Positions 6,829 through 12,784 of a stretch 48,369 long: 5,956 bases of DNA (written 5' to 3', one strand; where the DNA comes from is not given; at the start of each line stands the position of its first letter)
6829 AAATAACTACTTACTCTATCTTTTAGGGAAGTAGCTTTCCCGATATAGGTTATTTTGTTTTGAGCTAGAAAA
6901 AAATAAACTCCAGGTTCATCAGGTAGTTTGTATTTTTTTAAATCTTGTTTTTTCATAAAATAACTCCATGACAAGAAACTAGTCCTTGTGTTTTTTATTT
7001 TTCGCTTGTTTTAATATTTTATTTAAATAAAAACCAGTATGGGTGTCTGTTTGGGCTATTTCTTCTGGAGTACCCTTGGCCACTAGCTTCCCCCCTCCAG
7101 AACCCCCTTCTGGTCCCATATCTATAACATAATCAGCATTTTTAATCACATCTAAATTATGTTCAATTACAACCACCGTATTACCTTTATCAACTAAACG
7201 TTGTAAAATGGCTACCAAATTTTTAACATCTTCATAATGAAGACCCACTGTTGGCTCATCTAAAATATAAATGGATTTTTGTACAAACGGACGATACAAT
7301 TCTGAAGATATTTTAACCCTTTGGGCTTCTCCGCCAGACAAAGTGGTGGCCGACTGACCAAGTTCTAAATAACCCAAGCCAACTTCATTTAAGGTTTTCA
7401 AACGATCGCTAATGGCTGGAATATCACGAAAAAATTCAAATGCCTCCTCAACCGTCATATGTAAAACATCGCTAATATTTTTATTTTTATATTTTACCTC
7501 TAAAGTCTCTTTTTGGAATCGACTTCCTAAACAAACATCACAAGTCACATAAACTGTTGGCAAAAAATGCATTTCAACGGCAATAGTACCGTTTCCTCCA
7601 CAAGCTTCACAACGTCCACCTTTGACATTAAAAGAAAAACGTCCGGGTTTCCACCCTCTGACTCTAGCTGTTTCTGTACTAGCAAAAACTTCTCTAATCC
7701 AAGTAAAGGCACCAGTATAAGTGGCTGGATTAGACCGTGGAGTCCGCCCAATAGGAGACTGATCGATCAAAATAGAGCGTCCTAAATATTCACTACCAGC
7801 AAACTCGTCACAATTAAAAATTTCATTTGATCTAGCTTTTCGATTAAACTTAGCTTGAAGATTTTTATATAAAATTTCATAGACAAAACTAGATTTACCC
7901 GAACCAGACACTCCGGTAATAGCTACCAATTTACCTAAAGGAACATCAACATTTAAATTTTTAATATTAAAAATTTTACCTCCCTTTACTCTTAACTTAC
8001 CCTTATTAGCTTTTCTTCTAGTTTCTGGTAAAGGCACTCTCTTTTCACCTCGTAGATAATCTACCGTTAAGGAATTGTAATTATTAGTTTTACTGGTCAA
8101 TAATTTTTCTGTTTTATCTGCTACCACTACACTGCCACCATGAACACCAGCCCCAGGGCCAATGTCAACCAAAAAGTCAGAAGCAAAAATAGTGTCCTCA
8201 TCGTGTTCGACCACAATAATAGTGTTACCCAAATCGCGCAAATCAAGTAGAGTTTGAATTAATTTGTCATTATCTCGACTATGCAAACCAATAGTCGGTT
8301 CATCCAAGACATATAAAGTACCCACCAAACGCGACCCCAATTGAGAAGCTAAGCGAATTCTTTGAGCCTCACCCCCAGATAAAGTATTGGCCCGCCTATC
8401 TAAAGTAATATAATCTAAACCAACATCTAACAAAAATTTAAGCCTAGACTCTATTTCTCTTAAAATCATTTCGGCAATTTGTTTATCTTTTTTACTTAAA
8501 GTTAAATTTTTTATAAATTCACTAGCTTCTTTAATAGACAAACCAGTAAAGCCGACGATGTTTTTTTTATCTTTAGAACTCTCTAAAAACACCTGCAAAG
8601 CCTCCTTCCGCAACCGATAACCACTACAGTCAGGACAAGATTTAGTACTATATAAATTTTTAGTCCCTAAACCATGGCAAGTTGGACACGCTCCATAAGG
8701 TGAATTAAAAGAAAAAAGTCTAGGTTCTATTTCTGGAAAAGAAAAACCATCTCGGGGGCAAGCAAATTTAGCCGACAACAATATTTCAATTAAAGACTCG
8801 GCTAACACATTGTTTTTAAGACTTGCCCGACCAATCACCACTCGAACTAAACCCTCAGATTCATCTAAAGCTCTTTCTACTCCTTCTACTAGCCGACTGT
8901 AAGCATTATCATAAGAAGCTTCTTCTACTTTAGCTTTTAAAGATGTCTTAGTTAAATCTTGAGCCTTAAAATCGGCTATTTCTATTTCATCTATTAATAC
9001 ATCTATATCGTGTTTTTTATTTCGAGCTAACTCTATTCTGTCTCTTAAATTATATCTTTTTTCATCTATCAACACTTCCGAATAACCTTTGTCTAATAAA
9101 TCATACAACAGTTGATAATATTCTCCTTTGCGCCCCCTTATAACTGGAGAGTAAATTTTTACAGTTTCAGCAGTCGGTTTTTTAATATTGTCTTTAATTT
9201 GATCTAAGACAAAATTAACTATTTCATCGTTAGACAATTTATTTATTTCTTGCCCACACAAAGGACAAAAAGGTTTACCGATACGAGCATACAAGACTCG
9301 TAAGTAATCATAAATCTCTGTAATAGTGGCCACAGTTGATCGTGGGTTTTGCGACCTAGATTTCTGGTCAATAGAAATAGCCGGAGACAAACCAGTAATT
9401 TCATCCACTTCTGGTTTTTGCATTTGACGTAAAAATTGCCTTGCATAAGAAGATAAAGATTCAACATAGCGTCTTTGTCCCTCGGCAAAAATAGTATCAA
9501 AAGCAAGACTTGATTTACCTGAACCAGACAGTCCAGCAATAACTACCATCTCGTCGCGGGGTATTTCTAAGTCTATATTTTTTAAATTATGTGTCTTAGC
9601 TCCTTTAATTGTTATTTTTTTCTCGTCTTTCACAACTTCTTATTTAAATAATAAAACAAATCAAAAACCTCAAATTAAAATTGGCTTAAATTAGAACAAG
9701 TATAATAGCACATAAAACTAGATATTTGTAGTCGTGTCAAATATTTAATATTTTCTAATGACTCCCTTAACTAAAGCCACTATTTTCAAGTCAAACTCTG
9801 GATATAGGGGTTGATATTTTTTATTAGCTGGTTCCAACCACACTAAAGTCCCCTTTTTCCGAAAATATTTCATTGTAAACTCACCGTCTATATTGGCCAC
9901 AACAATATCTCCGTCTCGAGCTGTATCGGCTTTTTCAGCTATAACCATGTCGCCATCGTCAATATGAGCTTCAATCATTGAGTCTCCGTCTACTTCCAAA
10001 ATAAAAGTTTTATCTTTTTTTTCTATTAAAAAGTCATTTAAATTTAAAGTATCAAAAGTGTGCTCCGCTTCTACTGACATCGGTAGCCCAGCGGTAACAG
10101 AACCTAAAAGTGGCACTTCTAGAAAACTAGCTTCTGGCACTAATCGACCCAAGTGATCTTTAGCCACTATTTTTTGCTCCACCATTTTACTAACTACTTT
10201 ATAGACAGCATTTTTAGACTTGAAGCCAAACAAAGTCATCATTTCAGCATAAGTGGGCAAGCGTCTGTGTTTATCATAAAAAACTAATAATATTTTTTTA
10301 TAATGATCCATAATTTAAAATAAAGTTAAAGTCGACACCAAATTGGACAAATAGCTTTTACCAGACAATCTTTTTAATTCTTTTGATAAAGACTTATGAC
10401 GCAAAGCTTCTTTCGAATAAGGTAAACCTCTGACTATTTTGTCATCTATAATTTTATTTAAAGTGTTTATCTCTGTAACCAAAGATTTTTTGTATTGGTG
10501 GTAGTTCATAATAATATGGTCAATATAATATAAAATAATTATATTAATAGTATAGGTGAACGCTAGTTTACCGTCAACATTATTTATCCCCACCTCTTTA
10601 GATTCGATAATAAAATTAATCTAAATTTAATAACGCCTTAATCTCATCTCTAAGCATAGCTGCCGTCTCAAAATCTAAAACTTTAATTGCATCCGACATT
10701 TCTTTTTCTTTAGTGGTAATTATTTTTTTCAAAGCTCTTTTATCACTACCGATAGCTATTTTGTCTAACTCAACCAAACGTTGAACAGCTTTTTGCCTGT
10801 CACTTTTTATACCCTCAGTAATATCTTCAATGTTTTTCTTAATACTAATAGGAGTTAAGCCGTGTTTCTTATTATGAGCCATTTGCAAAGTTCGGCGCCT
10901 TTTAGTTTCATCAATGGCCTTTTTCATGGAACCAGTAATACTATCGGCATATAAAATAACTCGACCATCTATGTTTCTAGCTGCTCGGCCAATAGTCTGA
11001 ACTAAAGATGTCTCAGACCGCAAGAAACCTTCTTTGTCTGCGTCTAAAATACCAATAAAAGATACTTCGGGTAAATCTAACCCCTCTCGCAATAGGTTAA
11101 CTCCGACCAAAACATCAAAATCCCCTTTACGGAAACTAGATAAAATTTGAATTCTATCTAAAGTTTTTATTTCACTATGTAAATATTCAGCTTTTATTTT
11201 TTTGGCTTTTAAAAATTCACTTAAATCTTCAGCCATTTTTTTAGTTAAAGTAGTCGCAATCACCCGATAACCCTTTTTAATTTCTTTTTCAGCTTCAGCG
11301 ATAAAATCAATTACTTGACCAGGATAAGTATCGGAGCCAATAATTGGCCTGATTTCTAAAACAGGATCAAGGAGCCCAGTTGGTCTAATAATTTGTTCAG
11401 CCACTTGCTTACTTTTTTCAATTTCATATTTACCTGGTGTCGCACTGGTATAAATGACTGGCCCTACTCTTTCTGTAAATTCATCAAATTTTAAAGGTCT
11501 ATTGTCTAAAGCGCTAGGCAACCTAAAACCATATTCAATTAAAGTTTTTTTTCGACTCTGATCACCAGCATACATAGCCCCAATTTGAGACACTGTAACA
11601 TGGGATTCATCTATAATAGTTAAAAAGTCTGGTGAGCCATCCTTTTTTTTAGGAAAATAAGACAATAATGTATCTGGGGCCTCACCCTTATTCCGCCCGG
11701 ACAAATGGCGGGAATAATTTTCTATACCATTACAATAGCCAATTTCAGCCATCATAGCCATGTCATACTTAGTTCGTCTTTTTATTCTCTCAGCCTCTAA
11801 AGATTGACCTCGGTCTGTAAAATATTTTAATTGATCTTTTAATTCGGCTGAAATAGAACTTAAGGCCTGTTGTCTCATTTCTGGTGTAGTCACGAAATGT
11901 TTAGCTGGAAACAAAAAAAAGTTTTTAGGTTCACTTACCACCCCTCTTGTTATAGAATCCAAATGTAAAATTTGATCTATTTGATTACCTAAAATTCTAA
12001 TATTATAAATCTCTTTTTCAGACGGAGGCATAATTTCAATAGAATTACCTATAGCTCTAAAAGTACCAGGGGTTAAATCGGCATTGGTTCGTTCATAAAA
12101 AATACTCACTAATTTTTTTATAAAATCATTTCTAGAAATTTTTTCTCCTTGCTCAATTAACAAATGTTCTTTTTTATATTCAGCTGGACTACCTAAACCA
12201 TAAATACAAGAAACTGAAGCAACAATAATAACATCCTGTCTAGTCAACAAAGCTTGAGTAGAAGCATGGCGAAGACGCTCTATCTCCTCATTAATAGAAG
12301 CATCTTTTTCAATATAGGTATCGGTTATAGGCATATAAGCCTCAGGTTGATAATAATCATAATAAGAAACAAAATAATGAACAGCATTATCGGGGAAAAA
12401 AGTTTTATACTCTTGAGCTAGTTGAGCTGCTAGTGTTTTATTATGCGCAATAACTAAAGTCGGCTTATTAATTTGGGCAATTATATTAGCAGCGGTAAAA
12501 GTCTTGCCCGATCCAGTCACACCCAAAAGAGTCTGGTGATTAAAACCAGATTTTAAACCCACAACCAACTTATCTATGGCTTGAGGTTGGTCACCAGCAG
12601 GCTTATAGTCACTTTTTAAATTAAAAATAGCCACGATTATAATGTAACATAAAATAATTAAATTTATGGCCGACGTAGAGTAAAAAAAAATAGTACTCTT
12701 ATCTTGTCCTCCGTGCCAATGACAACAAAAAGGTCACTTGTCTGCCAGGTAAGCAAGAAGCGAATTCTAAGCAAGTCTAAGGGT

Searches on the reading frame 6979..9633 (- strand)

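Call 57: search_protein_families(library=pfam, proteins=[window:6979-9633:-], max_evalue=0.00001)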
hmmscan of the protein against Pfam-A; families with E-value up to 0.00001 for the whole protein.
window:6979-9633:- (884 aa): 7 families
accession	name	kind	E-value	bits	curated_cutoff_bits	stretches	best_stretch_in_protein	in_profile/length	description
PF00005.33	ABC_tran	-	2.1e-23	83.9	25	0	714-795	62-136/137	ABC transporter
PF17760.6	UvrA_inter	-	8e-21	74.4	23.3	1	144-265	4-105/109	UvrA interaction domain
PF02463.25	SMC_N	-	3.9e-12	46.5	40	0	5-55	3-52/220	RecF/RecN/SMC N terminal domain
PF13304.12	AAA_21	-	5e-08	33.8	27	0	418-464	238-285/304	AAA domain, putative AbiEii toxin, Type IV TA system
PF13555.12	AAA_29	-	5.5e-08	32.9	27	0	567-602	22-60/61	P-loop containing region of AAA domain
PF20703.3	nSTAND1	-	1.1e-06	29.1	27.1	0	568-593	34-59/379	Novel STAND NTPase 1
PF13191.12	AAA_16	-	1.3e-06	29.4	32.6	0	26-71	23-72/167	AAA ATPase domain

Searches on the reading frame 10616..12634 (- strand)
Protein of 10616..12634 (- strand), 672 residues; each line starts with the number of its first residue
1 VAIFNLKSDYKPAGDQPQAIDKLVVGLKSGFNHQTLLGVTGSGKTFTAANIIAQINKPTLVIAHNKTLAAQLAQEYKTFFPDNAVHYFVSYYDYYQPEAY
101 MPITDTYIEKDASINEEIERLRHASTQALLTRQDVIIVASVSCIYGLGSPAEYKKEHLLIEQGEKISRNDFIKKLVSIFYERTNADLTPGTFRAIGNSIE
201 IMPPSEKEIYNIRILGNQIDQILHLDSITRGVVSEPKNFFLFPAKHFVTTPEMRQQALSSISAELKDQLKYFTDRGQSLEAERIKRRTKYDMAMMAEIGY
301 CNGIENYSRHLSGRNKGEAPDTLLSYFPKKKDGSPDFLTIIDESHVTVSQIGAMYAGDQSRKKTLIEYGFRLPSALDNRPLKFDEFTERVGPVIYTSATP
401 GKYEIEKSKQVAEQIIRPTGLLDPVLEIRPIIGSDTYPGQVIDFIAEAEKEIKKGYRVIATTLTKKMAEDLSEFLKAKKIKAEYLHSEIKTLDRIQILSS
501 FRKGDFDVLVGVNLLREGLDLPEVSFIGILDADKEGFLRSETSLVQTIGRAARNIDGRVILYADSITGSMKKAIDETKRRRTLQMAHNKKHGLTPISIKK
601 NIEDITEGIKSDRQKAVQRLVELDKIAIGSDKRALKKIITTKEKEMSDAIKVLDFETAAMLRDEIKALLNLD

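Call 57: search_protein_families(library=pfam, proteins=[window:10616-12634:-], max_evalue=0.00001)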
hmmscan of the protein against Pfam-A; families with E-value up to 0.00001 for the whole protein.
window:10616-12634:- (672 aa): 5 families
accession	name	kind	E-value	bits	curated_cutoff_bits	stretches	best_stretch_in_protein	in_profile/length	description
PF12344.14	UvrB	-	2.6e-21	75.6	27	1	561-602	1-42/43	Ultra-violet resistance protein B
PF00271.37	Helicase_C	-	3.4e-20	72.8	23.5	1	451-554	11-109/110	Helicase conserved C-terminal domain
PF17757.6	UvrB_inter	-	6.1e-20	71.6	22.9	1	160-247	3-91/91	UvrB interaction domain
PF04851.21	ResIII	-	2.5e-13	50.7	22.5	1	12-91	4-84/164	Type III restriction enzyme, res subunit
PF02151.25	UVR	-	1.1e-07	31.8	21.5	1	636-668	1-33/36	UvrB/uvrC motif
